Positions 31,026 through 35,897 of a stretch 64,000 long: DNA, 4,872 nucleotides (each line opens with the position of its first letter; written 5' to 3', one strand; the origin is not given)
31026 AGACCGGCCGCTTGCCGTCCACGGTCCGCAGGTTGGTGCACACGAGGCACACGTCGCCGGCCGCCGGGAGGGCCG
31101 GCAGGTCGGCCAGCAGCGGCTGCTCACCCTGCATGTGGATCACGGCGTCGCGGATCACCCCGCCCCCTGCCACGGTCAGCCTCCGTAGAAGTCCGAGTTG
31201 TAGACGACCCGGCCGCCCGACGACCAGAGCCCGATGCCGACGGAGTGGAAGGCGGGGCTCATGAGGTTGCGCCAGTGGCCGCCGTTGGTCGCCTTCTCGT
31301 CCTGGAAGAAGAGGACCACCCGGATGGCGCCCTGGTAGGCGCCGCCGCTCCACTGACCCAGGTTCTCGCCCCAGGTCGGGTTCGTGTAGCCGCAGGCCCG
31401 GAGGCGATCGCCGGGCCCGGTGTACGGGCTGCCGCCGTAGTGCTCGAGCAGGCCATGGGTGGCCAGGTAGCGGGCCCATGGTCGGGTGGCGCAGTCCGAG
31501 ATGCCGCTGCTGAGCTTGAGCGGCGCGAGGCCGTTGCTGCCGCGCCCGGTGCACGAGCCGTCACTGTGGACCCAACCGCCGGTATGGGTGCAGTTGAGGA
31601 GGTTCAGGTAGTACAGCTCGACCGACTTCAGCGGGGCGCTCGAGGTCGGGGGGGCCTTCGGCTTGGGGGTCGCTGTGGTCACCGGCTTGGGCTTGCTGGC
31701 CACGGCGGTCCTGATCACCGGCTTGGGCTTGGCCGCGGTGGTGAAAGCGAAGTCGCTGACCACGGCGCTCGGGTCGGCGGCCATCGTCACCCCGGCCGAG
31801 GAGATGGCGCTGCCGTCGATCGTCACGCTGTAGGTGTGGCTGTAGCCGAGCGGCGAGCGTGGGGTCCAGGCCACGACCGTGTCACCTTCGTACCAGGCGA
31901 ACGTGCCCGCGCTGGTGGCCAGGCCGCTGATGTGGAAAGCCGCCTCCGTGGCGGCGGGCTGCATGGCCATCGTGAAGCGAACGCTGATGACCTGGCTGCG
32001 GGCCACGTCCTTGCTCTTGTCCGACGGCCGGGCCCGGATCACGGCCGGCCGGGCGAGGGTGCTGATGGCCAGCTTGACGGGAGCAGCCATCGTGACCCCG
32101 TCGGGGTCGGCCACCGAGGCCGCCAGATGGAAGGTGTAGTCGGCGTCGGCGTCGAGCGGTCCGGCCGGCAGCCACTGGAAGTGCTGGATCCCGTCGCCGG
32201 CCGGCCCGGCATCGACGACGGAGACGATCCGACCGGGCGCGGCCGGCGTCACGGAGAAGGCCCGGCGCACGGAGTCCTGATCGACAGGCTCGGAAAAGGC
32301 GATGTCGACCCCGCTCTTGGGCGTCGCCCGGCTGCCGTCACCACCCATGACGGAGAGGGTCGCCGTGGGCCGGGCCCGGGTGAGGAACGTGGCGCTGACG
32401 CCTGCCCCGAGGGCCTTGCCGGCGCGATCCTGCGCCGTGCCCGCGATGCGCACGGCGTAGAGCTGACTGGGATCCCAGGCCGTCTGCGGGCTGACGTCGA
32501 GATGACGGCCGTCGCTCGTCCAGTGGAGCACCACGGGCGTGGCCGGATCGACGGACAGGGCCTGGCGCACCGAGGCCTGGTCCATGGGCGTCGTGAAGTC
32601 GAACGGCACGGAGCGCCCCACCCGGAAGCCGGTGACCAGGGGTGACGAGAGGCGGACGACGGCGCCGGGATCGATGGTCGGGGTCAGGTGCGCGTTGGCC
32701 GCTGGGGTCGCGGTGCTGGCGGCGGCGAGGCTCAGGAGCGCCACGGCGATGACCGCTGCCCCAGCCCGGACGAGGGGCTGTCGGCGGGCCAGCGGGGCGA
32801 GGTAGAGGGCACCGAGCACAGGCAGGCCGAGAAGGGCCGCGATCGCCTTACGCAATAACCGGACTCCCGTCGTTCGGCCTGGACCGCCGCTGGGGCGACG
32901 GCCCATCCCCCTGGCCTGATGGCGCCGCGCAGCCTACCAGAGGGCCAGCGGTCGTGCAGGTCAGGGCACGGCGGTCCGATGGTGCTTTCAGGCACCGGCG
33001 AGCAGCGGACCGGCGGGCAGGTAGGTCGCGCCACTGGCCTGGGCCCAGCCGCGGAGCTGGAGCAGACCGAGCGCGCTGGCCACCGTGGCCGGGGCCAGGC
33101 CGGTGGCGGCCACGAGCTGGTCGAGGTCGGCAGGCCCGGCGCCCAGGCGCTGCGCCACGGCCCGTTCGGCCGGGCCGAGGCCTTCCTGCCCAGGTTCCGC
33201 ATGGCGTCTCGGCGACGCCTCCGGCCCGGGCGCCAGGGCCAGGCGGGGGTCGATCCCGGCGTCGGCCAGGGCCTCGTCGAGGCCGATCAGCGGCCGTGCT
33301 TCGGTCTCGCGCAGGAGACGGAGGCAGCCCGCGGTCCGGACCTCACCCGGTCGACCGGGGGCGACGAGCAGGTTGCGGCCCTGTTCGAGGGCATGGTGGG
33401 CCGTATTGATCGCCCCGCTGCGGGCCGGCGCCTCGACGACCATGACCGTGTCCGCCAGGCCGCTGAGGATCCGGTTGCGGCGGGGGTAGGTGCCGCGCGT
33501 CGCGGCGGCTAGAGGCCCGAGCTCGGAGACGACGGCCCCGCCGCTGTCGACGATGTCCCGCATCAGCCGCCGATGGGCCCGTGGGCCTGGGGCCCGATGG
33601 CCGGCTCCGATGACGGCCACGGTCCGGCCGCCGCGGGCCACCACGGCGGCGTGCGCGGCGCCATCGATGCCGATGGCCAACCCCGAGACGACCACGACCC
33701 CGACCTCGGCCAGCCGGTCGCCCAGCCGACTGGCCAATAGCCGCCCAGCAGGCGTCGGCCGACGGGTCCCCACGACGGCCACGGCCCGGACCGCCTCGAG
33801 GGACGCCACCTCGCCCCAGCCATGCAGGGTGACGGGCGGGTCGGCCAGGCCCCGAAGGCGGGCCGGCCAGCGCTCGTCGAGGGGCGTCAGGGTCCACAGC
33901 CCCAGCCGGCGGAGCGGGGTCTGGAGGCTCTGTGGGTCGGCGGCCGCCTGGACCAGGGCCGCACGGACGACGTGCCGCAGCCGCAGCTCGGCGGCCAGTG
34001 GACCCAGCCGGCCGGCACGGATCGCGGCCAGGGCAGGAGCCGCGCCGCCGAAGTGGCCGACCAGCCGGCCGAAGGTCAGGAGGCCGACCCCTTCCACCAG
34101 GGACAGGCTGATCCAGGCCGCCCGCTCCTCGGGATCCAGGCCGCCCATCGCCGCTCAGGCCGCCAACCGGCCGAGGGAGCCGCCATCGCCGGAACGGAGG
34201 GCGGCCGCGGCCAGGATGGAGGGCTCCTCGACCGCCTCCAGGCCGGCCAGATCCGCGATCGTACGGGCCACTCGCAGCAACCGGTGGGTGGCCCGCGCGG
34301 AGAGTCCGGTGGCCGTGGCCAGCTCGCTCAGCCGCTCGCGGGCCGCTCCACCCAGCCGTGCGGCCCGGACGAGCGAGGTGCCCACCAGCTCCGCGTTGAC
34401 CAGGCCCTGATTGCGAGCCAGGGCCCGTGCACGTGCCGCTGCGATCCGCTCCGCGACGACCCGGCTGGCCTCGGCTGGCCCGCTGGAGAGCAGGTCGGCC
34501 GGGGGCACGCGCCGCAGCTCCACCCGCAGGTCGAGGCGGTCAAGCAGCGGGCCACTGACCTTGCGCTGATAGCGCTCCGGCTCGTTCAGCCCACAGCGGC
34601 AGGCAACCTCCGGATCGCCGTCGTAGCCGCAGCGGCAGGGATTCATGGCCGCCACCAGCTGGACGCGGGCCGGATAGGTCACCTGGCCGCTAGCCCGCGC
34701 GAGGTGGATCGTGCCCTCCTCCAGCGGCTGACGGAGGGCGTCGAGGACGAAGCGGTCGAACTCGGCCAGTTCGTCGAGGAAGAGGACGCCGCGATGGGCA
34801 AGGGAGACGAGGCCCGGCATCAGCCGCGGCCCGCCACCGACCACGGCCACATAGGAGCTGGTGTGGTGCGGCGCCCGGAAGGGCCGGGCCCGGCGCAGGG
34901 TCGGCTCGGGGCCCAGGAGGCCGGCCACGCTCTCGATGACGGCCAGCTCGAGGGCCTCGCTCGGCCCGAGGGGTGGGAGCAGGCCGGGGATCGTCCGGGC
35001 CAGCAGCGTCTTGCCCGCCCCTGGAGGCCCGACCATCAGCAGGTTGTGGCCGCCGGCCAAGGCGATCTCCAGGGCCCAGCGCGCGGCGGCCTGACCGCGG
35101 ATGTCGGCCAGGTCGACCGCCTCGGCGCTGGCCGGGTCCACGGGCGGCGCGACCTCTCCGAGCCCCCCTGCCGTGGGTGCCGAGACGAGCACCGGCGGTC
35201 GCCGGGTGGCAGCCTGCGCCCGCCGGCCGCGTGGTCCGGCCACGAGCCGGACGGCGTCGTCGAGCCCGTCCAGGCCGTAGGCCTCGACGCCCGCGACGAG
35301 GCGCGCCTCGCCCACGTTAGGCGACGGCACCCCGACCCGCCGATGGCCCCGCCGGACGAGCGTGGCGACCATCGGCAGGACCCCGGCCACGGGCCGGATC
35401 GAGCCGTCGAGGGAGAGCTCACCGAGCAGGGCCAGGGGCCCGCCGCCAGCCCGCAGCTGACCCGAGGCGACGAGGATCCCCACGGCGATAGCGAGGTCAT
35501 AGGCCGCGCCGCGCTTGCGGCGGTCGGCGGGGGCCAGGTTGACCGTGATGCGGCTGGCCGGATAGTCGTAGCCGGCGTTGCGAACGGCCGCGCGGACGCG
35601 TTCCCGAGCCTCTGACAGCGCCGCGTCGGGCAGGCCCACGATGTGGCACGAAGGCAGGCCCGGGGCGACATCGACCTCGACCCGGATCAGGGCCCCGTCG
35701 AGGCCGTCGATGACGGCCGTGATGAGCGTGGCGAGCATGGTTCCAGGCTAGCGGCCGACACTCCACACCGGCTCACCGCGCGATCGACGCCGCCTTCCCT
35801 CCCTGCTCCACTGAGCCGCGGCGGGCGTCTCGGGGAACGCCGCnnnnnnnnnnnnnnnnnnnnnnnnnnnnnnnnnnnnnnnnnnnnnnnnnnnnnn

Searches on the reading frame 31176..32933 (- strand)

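Call 42: search_protein_families(library=pfam, proteins=[window:31176-32933:-], max_evalue=0.0001)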
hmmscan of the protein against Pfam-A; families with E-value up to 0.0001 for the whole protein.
window:31176-32933:- (585 aa): 3 families
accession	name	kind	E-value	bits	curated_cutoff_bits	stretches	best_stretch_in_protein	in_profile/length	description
PF13205.12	Big_5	-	7.5e-30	104.2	23.6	2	295-399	4-105/105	Bacterial Ig-like domain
PF17964.7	Big_10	-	9.5e-11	42.6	22.9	0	253-359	42-145/164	Bacterial Ig domain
PF00188.32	CAP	-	4.4e-05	24.7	21.1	1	464-574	8-107/117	Cysteine-rich secretory protein family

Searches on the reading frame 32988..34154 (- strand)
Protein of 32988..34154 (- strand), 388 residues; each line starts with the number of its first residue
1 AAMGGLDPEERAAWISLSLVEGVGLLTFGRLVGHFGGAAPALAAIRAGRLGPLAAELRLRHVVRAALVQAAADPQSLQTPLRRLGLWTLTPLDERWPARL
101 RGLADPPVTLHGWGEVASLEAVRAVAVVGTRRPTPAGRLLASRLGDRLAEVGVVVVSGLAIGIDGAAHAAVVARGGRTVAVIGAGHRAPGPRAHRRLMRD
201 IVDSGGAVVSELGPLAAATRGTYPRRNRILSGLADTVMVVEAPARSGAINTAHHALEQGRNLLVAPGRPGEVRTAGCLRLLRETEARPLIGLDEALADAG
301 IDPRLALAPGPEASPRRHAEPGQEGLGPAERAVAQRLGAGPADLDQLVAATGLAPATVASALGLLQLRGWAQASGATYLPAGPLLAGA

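Call 42: search_protein_families(library=pfam, proteins=[window:32988-34154:-], max_evalue=0.0001)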
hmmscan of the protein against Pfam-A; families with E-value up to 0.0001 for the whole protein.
window:32988-34154:- (388 aa): 3 families
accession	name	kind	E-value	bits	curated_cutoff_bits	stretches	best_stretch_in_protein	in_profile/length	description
PF02481.21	DNA_processg_A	-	1.4e-59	201.3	29.6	1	82-284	3-206/212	DNA recombination-mediator protein A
PF17782.7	DprA_WH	-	2e-10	41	22.9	1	319-372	3-56/61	DprA winged helix domain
PF21102.3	DprA_N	-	6.4e-05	23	22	1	9-45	2-38/64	DprA-like N-terminal HHH domain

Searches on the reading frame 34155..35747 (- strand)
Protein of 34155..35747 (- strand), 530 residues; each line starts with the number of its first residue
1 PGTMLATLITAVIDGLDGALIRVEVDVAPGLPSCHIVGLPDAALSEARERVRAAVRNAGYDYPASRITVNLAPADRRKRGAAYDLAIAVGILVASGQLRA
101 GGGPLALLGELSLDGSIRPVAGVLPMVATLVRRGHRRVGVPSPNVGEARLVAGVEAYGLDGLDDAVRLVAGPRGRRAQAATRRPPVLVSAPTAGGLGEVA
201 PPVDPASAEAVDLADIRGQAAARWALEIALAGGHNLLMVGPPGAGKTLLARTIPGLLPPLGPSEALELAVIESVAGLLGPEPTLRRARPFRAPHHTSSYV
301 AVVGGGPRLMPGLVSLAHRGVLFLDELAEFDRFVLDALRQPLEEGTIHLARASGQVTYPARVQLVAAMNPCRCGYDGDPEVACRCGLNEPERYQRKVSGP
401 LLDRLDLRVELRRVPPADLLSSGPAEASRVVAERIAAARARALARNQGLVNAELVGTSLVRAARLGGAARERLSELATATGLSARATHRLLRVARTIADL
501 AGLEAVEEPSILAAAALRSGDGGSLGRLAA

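Call 42: search_protein_families(library=pfam, proteins=[window:34155-35747:-], max_evalue=0.0001)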
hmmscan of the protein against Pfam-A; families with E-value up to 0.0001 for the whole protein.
window:34155-35747:- (530 aa): 6 families
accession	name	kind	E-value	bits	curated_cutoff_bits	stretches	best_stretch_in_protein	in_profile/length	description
PF01078.27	Mg_chelatase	-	7.5e-86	287.2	20.3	1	212-417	1-205/207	Magnesium chelatase, subunit ChlI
PF13541.12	ChlI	-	6.2e-41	139.5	27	1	23-144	1-121/121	Subunit ChlI of Mg-chelatase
PF13335.12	Mg_chelatase_C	-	1.6e-19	70.7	26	1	426-518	2-94/94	Magnesium chelatase, subunit ChlI C-terminal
PF00493.29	MCM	-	9.8e-10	38.3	23.3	1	309-387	112-190/224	MCM P-loop domain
PF07728.20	AAA_5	-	1.4e-08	35.3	22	0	318-372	66-125/139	AAA domain (dynein-related subfamily)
PF00158.32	Sigma54_activat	-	2.8e-05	24.3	20.2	0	311-369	86-142/168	Sigma-54 interaction domain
